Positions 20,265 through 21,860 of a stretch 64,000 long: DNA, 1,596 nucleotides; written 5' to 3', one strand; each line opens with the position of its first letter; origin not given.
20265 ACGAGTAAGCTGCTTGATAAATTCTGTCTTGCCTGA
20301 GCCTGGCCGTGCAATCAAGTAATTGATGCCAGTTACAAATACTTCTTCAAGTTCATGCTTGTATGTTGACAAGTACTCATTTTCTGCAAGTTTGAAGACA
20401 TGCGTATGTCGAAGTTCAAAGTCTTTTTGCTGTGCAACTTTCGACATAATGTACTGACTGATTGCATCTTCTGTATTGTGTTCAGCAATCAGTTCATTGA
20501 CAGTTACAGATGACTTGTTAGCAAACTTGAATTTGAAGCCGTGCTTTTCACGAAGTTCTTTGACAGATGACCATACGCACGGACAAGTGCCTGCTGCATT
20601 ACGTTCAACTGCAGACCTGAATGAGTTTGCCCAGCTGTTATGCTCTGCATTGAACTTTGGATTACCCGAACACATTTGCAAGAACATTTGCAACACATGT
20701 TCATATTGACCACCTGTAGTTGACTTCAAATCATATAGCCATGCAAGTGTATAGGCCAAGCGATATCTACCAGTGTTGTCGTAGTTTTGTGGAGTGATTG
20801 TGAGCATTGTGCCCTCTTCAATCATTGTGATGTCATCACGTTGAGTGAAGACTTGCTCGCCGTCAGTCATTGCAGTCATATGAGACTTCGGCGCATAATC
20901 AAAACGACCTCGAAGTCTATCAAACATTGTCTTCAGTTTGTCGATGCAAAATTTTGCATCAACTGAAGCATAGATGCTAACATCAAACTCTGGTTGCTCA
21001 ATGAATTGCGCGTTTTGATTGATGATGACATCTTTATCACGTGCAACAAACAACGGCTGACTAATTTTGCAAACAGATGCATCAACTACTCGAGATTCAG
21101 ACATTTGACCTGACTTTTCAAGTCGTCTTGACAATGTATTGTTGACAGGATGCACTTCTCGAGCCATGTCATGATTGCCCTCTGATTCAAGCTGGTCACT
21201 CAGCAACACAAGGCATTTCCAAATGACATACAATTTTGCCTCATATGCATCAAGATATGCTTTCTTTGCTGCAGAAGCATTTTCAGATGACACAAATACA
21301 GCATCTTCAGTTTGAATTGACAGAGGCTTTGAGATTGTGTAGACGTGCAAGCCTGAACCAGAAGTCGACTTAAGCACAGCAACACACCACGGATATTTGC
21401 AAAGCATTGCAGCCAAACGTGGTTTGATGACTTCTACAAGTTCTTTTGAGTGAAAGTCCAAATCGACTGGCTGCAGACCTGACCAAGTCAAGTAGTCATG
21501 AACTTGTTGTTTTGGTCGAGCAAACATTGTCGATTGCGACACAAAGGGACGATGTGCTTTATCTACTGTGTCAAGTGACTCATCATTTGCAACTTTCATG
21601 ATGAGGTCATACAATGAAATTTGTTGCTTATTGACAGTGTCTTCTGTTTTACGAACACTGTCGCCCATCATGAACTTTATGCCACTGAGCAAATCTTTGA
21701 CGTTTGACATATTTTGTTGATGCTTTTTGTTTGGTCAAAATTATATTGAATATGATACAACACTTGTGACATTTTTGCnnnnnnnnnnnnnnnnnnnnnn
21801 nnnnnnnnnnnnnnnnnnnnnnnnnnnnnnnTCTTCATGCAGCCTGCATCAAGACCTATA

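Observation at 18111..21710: Single 1199-aa primase-helicase with a primase-polymerase-like N-terminus instead of the T4-type two-gene primosome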

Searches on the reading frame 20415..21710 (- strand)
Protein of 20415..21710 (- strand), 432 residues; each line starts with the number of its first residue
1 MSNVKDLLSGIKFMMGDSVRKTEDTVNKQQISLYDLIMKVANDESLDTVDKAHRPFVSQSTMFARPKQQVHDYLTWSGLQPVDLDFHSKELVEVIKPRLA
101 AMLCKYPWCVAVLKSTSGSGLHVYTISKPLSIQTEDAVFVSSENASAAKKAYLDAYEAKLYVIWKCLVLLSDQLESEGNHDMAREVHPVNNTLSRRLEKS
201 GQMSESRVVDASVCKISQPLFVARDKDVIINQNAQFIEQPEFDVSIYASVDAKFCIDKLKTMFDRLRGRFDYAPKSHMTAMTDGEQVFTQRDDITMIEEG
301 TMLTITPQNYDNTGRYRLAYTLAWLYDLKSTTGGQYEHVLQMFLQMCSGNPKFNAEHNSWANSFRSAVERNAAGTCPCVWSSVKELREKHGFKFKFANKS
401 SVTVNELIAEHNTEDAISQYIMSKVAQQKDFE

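Call 17: predict_structure(alignment_id=A2)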
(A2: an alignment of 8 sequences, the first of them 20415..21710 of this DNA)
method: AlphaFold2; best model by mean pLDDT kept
length: 432 residues; sequences in the alignment: 8
mean_pLDDT: 78.3   pTM: 0.60
mean pLDDT of the five models: 78.3, 77.1, 75.4, 73.2, 68.0
residues with pLDDT >= 90: 101; 70-90: 229; 50-70: 67; < 50: 35
segments of 3 or more residues with pLDDT < 50: 271-283, 285-287, 401-408, 427-432
pLDDT, mean of each block of 10 residues (from residue 1): 81 86 83 93 85 83 75 86 87 93 93 85 89 54 81 88 92 93 89 71 74 80 90 82 56 80 74 37 48 66 85 88 88 88 91 82 89 76 85 69 46 57 54 37
secondary structure, 60 per line:
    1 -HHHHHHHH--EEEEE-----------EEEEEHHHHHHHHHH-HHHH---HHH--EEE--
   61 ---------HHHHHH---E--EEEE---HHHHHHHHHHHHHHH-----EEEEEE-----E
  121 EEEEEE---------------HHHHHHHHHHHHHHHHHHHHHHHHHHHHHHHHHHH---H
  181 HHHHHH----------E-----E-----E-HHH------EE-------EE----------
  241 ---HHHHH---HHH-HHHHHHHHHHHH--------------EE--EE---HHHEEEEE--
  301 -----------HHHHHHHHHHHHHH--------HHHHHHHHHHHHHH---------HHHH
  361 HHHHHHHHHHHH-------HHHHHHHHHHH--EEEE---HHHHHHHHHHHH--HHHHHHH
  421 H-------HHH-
elements in order: H2-9 E12-16 E28-32 H33-42 H44-47 E56-58 H70-75 E82-85 H89-103 E109-114 E120-126 H142-176 H180-186 H244-248 H256-267 E294-298 H312-325 H334-347 H357-372 H380-390 E393-396 H400-411 H414-421

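Call 20: search_protein_representatives(alignment_id=A2)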
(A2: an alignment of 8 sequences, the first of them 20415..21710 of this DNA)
Query: 8 sequences, 435 profile positions. Proteins with E-value up to 0.001 (for the whole library): 102; up to 1e-10: 75; up to 1e-30: 10. The best 102 are listed.
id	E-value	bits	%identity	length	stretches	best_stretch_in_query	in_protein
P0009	7.5e-209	710.7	-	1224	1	2-435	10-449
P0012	4.5e-180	615.9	-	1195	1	5-435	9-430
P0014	6.5e-161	552.7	-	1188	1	8-435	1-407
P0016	9.4e-125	433.6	-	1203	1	9-434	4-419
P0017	2.3e-123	429.0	-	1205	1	9-432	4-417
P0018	4.7e-111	388.4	-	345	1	6-330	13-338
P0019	4.2e-74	266.6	-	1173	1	7-410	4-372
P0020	2.2e-57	211.6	-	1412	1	18-410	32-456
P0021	6.5e-49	183.7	-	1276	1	31-421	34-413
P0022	4.0e-46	174.5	-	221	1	32-242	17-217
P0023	1.9e-30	122.8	-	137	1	2-100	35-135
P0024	3.0e-28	115.6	-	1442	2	31-273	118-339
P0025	4.4e-27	111.7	-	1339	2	29-330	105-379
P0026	8.7e-27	110.7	-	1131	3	36-166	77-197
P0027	3.8e-26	108.6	-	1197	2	31-170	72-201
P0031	6.8e-23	97.9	-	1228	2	8-154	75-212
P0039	7.0e-20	88.0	-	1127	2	32-334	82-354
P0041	7.7e-20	87.8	-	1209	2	50-140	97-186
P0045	6.5e-19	84.8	-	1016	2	24-173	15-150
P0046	9.3e-19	84.3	-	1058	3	5-159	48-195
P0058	8.9e-16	74.5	-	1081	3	35-235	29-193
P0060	2.3e-15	73.1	-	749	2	25-140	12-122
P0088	2.0e-10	56.8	-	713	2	31-160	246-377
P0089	3.6e-10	56.0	-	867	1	74-169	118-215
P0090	3.6e-10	56.0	-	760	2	9-146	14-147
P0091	1.3e-09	54.1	-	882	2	73-141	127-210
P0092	4.6e-09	52.3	-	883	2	68-173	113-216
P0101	9.6e-08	48.0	-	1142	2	73-177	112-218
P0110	3.1e-05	39.7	-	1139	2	81-132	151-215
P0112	4.9e-05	39.1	-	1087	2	74-181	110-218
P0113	1.1e-04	38.0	-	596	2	48-139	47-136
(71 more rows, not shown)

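Call 23: search_protein_families(library=pfam, alignment_id=A3, max_evalue=0.01)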
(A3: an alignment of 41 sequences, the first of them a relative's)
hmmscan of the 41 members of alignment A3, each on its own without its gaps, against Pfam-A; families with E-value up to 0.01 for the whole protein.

A. member 1, P0019 (1173 aa): 2 families
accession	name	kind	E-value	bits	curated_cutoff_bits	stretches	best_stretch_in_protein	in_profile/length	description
PF00270.35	DEAD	-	2.1e-05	24.8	26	1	417-550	12-161/167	DEAD/DEAH box helicase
PF04851.21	ResIII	-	0.00015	22.2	22.5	1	410-549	14-162/164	Type III restriction enzyme, res subunit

B. families by the number of members that match (of 41 scanned): 23 families
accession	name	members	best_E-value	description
PF00270.35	DEAD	30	4.1e-11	DEAD/DEAH box helicase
PF04851.21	ResIII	28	2.4e-10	Type III restriction enzyme, res subunit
PF08800.15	BT4734-like_N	12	9.6e-15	BT4734-like, N-terminal domain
PF00004.35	AAA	4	0.00025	ATPase family associated with various cellular activities (AAA)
PF13401.12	AAA_22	4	0.00031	AAA domain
PF05272.17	VapE-like_dom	3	1.9e-65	Virulence-associated protein E-like domain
PF05203.21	Hom_end_hint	2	5.6e-18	Hom_end-associated Hint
PF05204.19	Hom_end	2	7.8e-07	Homing endonuclease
PF03215.21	Rad17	2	0.00092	Rad17 P-loop domain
PF00271.37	Helicase_C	2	0.0014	Helicase conserved C-terminal domain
PF13245.12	AAA_19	2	0.0075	AAA domain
PF13481.12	AAA_25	1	5.3e-06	AAA domain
PF03796.21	DnaB_C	1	1.5e-05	DnaB-like helicase C terminal domain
PF02758.22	PYRIN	1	6e-05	PAAD/DAPIN/Pyrin domain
PF00910.28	RNA_helicase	1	6.4e-05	RNA helicase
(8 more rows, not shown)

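Call 25: search_protein_families(library=pfam, proteins=[P0089, P0091, P0092, P0060, P0088, P0090, P0101, P0110, P0112, P0113], max_evalue=0.01)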
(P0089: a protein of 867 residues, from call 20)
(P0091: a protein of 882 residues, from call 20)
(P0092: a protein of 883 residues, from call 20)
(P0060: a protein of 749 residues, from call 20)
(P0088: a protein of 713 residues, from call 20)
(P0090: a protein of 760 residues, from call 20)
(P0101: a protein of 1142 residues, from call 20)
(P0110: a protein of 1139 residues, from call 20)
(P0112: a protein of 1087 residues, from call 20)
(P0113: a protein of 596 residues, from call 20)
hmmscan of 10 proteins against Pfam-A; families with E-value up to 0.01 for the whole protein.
P0089 (867 aa): 2 families
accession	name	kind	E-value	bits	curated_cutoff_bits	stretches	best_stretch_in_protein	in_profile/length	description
PF05272.17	VapE-like_dom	-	1.9e-65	220.8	25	1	531-751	1-215/217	Virulence-associated protein E-like domain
PF00910.28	RNA_helicase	-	6.4e-05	23.8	21.5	1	585-646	2-73/105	RNA helicase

P0091 (882 aa): 2 families
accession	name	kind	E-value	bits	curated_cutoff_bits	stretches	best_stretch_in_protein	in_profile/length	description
PF05272.17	VapE-like_dom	-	8.7e-52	176.2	25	1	551-757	1-196/217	Virulence-associated protein E-like domain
PF13479.12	AAA_24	-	0.0088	16.3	27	0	603-646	4-43/195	AAA domain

P0092 (883 aa): 1 family
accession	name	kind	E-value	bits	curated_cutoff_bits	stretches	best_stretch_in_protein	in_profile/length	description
PF05272.17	VapE-like_dom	-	3.3e-46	157.9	25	1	541-747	1-201/217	Virulence-associated protein E-like domain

P0060 (749 aa): 3 families
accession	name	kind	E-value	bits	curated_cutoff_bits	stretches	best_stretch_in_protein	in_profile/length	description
PF00270.35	DEAD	-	3e-10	40.5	26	1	343-477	18-161/167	DEAD/DEAH box helicase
PF04851.21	ResIII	-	4.5e-05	23.8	22.5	1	342-477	26-163/164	Type III restriction enzyme, res subunit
PF13401.12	AAA_22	-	0.00031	21.5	27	1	340-480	6-128/130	AAA domain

P0088 (713 aa): 0 families

P0090 (760 aa): 4 families
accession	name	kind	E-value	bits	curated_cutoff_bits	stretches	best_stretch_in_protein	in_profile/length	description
PF00270.35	DEAD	-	1.4e-08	35.1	26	1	351-484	18-161/167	DEAD/DEAH box helicase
PF04851.21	ResIII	-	0.00073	19.9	22.5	1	349-484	25-163/164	Type III restriction enzyme, res subunit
PF13401.12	AAA_22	-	0.0014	19.4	27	1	348-486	6-127/130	AAA domain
PF00004.35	AAA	-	0.0093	16.8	21.2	0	351-482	2-108/131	ATPase family associated with various cellular activities (AAA)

P0101 (1142 aa): 2 families
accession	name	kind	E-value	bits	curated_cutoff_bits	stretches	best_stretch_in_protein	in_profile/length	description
PF00270.35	DEAD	-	0.00027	21.1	26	1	461-601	19-165/167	DEAD/DEAH box helicase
PF04851.21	ResIII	-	0.0003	21.2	22.5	1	459-597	26-163/164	Type III restriction enzyme, res subunit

P0110 (1139 aa): 1 family
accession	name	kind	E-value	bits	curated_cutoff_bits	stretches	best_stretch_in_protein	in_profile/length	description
PF00270.35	DEAD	-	0.0044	17.2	26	0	514-576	95-161/167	DEAD/DEAH box helicase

P0112 (1087 aa): 1 family
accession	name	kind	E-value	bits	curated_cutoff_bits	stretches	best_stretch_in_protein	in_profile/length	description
PF00270.35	DEAD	-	4.1e-07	30.3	26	1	459-588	19-160/167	DEAD/DEAH box helicase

P0113 (596 aa): 3 families
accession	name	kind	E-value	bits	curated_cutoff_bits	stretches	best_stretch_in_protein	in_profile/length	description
PF08800.15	BT4734-like_N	-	9.6e-15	55.3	22.4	1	54-168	3-133/134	BT4734-like, N-terminal domain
PF13481.12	AAA_25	-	5.3e-06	26.6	27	1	343-496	32-193/195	AAA domain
PF03796.21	DnaB_C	-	1.5e-05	25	27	1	327-549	1-234/255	DnaB-like helicase C terminal domain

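Call 56: search_protein_families(library=pfam, proteins=[P0026, P0027, P0031, P0039, P0041, P0045, P0046, P0058], max_evalue=0.01)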
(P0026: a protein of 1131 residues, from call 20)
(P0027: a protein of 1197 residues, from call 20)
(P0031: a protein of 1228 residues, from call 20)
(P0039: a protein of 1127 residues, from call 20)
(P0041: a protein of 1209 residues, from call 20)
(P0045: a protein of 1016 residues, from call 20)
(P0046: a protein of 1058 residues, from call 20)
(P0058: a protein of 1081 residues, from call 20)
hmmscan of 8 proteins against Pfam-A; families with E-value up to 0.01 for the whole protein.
P0026 (1131 aa): 3 families
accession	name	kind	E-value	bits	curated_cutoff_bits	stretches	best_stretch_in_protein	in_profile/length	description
PF00270.35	DEAD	-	0.00014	22.1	26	1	431-555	15-160/167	DEAD/DEAH box helicase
PF08800.15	BT4734-like_N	-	0.00024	21.7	22.4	1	107-193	17-102/134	BT4734-like, N-terminal domain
PF04851.21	ResIII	-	0.0042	17.5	22.5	0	427-555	20-162/164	Type III restriction enzyme, res subunit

P0027 (1197 aa): 3 families
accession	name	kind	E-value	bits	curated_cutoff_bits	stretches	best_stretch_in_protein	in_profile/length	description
PF00270.35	DEAD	-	0.0004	20.6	26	1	449-596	6-161/167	DEAD/DEAH box helicase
PF04851.21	ResIII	-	0.0021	18.4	22.5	1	449-595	18-162/164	Type III restriction enzyme, res subunit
PF08800.15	BT4734-like_N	-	0.005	17.4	22.4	0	93-191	3-100/134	BT4734-like, N-terminal domain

P0031 (1228 aa): 4 families
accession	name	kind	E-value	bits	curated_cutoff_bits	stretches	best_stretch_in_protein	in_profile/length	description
PF00270.35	DEAD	-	7.5e-07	29.5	26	1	463-591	15-161/167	DEAD/DEAH box helicase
PF02758.22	PYRIN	-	6e-05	23.6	22.9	1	330-371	34-75/76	PAAD/DAPIN/Pyrin domain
PF04851.21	ResIII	-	0.00013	22.3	22.5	1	465-591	26-163/164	Type III restriction enzyme, res subunit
PF08800.15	BT4734-like_N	-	0.00037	21.1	22.4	1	123-256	11-132/134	BT4734-like, N-terminal domain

P0039 (1127 aa): 2 families
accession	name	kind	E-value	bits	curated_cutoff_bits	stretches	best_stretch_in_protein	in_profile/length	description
PF04851.21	ResIII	-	2.1e-05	25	22.5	1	475-603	21-162/164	Type III restriction enzyme, res subunit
PF00270.35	DEAD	-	0.00034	20.8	26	1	479-607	16-163/167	DEAD/DEAH box helicase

P0041 (1209 aa): 2 families
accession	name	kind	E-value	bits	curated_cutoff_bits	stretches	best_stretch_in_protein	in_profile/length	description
PF00270.35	DEAD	-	6.3e-10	39.5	26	1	448-578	15-161/167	DEAD/DEAH box helicase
PF04851.21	ResIII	-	0.0042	17.4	22.5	0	500-577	90-162/164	Type III restriction enzyme, res subunit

P0045 (1016 aa): 3 families
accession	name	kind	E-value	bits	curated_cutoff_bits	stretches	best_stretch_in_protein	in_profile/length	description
PF00270.35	DEAD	-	2.6e-05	24.5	26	1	417-499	80-161/167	DEAD/DEAH box helicase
PF08800.15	BT4734-like_N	-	0.00043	20.9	22.4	1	50-153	13-117/134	BT4734-like, N-terminal domain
PF04851.21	ResIII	-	0.001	19.4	22.5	0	368-498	21-162/164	Type III restriction enzyme, res subunit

P0046 (1058 aa): 1 family
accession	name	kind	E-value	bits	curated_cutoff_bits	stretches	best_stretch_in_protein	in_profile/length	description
PF06479.17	Ribonuc_2-5A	-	0.0065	17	23.3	0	902-966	53-116/127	Ribonuclease 2-5A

P0058 (1081 aa): 2 families
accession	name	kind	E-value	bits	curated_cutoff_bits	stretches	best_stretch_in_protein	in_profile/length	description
PF00270.35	DEAD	-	1.1e-05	25.6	26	1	357-481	19-160/167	DEAD/DEAH box helicase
PF04851.21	ResIII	-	0.0019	18.6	22.5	0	380-457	60-152/164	Type III restriction enzyme, res subunit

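Call 57: find_homologous_proteins(query=P0113, max_evalue=0.001)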
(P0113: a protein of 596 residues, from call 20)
Query P0113 (596 aa): 15 proteins with E <= 0.001 among 8000 candidates.
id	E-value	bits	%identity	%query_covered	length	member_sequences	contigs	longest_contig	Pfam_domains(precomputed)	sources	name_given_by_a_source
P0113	0.0e+0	1384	100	100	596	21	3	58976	PF03796.22,PF08800.16,PF13481.13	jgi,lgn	jgi:hypothetical protein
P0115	0.0e+0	1198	85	100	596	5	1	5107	PF08800.16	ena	-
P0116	0.0e+0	1195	84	100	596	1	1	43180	PF08800.16,PF13481.13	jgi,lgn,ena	-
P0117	0.0e+0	1177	84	99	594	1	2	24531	PF08800.16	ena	-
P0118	0.0e+0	1160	82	100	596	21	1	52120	PF08800.16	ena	-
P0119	0.0e+0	1033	75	98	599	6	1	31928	PF08800.16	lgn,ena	-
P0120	3.2e-281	952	68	99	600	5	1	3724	PF08800.16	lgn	-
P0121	1.3e-280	950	68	99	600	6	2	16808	PF03796.22,PF08800.16,PF13481.13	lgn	-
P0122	1.8e-278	943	68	99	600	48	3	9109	PF03796.22,PF08800.16,PF13481.13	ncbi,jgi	jgi:hypothetical protein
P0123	8.8e-199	680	84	57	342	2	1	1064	PF13481.13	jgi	jgi:hypothetical protein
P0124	1.6e-126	441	61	54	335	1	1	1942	PF08800.16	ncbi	-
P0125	8.1e-25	106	32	40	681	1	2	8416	PF09250.17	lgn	-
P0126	2.2e-16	78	26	47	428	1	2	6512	PF08800.16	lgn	-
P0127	3.7e-12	64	29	39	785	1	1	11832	PF08800.16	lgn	-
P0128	1.6e-10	58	33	25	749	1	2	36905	PF19263.6,PF05272.18,PF08707.17,PF08800.16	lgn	-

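Call 64: fold_search(model_id=the predicted structure, library=viral)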
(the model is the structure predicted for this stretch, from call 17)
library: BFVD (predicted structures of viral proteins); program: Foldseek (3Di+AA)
matches with E <= 10: 485; with E <= 0.001: 16
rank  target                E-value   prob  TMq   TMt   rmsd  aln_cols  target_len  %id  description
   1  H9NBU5                1.6e-15  1.00  0.37  0.14  18.6       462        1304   16  (no name in the UniProt tables at hand)
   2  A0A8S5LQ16            1.1e-14  1.00  0.50  0.21   9.3       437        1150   17  DEAD-like helicase [Myoviridae sp. ct0f722]
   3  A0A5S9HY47            7.6e-14  1.00  0.44  0.17  14.9       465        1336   15  Helicase [Tenacibaculum phage PTm5]
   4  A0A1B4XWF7            1.7e-09  1.00  0.29  0.10  17.8       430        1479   18  DNA helicase [Tenacibaculum phage pT24]
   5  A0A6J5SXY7            7.9e-08  1.00  0.31  0.19  15.1       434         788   11  Virulence-protein E, N-terminal [uncultured Caudovirales phage]
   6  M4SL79                1.8e-07  1.00  0.34  0.25   8.9       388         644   13  DNA primase/helicase/ VirE [Cellulophaga phage phiST]
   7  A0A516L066            1.9e-07  1.00  0.31  0.21  12.3       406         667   12  (no name in the UniProt tables at hand)
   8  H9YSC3                2.3e-07  1.00  0.28  0.21  15.9       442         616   12  (no name in the UniProt tables at hand)
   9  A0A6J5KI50            3.3e-06  1.00  0.30  0.32  14.4       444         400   11  Virulence-protein E, N-terminal [uncultured Caudovirales phage]
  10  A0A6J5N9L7            8.6e-06  1.00  0.29  0.18  16.8       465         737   13  Virulence-protein E, N-terminal [uncultured Caudovirales phage]
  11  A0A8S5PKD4            2.2e-04  0.96  0.24  0.13  18.2       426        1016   11  Replication protein B [Podoviridae sp. ctnCN2]
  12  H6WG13                2.7e-04  0.99  0.26  0.31  14.0       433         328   10  Uncharacterized protein [Cyanophage S-TIM5]
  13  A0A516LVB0            4.4e-04  0.97  0.25  0.16  15.2       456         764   12  (no name in the UniProt tables at hand)
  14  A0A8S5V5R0            5.2e-04  0.97  0.27  0.31  21.6       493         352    9  DNA helicase [Myoviridae sp. ctrEx11]
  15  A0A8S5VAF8            7.1e-04  1.00  0.26  0.15  11.6       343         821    8  Virulence associated protein E [Siphoviridae sp. ct6bU4]
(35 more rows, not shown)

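Call 85: search_protein_families(library=ncbifam, proteins=[window:20415-21710:-], max_evalue=0.1)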
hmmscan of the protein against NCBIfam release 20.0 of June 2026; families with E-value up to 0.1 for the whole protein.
window:20415-21710:- (432 aa): 1 family
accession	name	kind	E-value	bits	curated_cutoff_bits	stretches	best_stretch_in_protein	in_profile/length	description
NF008227.0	PRK10993.2-4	equivalog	0.062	12.4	706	0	209-303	222-318/326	omptin family outer membrane protease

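Call 87: search_solved_structures(query=A2, max_evalue=10, show_alignments=2)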
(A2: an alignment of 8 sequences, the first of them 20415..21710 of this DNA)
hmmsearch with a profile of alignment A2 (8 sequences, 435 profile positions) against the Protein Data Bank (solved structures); distinct sequences matched with E-value up to 10: 0.
